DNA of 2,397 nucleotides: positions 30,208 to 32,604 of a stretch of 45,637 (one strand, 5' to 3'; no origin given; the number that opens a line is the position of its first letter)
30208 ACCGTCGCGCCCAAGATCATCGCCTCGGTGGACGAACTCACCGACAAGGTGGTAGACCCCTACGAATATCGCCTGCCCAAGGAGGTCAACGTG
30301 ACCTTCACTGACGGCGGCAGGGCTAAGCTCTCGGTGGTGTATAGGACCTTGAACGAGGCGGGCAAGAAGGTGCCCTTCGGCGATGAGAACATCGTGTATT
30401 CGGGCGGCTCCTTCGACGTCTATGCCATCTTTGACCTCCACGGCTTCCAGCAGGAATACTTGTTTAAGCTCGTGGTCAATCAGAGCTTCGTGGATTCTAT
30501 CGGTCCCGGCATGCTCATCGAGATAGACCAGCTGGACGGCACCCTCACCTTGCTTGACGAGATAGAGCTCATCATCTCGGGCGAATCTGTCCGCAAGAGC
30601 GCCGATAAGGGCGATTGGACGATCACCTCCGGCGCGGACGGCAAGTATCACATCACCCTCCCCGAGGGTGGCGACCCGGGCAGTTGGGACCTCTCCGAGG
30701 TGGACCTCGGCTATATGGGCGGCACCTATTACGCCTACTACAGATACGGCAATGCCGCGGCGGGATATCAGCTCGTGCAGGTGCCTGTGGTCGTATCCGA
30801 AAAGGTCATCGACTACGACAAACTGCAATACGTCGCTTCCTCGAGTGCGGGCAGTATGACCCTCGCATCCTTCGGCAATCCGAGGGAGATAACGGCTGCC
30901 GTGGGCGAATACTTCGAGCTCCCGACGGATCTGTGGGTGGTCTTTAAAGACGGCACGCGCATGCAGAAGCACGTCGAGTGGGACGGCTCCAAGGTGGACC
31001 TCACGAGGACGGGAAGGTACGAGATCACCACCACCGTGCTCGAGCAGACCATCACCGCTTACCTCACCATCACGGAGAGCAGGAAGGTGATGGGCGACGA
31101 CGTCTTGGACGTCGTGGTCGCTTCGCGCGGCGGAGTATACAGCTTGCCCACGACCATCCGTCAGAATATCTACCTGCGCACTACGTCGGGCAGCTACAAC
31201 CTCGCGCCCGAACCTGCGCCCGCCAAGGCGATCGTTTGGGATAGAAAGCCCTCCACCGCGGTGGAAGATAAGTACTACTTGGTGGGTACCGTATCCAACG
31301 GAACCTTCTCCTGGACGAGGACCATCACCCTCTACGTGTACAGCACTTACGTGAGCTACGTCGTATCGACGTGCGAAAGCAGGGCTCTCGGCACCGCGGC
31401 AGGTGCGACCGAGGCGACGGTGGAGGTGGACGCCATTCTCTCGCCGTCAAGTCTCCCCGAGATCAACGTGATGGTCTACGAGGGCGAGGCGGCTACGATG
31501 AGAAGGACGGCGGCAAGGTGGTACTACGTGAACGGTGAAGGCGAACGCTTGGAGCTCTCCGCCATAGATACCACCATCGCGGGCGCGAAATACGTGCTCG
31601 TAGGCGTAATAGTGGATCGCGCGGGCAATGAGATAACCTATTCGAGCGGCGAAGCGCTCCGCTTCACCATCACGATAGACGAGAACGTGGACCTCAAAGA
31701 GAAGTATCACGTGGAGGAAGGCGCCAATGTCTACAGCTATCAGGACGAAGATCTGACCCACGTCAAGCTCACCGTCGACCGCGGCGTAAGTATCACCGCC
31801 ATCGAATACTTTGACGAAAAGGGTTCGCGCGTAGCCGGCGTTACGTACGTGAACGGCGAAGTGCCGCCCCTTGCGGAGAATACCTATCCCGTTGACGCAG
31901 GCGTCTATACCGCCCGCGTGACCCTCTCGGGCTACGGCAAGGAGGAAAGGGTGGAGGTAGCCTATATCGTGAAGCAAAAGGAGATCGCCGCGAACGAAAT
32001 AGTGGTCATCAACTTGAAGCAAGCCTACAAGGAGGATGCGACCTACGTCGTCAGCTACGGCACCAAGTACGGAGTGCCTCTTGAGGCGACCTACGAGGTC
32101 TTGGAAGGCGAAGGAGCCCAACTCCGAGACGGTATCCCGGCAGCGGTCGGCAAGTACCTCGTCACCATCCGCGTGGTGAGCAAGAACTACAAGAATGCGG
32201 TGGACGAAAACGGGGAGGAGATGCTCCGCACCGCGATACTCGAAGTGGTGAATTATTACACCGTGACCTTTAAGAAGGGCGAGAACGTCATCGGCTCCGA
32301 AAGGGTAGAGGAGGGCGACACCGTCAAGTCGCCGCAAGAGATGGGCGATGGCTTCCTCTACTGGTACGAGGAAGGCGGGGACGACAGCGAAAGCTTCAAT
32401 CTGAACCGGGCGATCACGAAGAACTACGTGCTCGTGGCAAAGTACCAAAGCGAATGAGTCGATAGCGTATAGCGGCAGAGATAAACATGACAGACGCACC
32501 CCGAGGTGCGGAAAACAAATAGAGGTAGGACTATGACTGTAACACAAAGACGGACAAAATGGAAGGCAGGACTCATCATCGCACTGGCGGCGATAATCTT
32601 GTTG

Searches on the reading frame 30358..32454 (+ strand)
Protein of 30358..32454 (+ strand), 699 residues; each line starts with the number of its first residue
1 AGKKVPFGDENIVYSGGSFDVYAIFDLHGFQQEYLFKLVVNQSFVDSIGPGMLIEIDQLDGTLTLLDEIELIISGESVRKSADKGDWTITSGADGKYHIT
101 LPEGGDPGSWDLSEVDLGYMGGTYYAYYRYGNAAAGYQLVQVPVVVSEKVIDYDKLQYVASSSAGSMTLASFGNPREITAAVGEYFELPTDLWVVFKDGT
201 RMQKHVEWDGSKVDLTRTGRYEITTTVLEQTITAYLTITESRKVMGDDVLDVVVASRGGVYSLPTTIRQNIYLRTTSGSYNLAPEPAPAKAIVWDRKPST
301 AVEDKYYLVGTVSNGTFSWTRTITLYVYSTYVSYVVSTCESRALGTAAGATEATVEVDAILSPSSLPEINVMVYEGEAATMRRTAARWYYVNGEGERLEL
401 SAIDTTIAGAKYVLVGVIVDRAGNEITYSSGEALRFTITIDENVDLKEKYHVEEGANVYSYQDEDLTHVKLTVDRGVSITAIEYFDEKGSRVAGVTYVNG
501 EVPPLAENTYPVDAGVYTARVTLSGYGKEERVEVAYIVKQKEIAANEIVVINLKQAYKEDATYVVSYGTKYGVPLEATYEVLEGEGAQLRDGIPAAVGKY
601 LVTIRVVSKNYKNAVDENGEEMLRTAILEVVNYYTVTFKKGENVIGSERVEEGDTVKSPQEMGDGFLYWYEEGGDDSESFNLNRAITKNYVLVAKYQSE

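Call 81: find_related_loci(query=window:30358-32454:+, collection=metagenome_contigs, flank=10000)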
Query window:30358-32454:+ (699 aa) in metagenome_contigs; peptide patterns used: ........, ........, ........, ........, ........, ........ (x = any residue, [..] = any of these).
357 stretches matched a pattern, but none encodes a relative of the query by tblastn (E <= 1e-3).
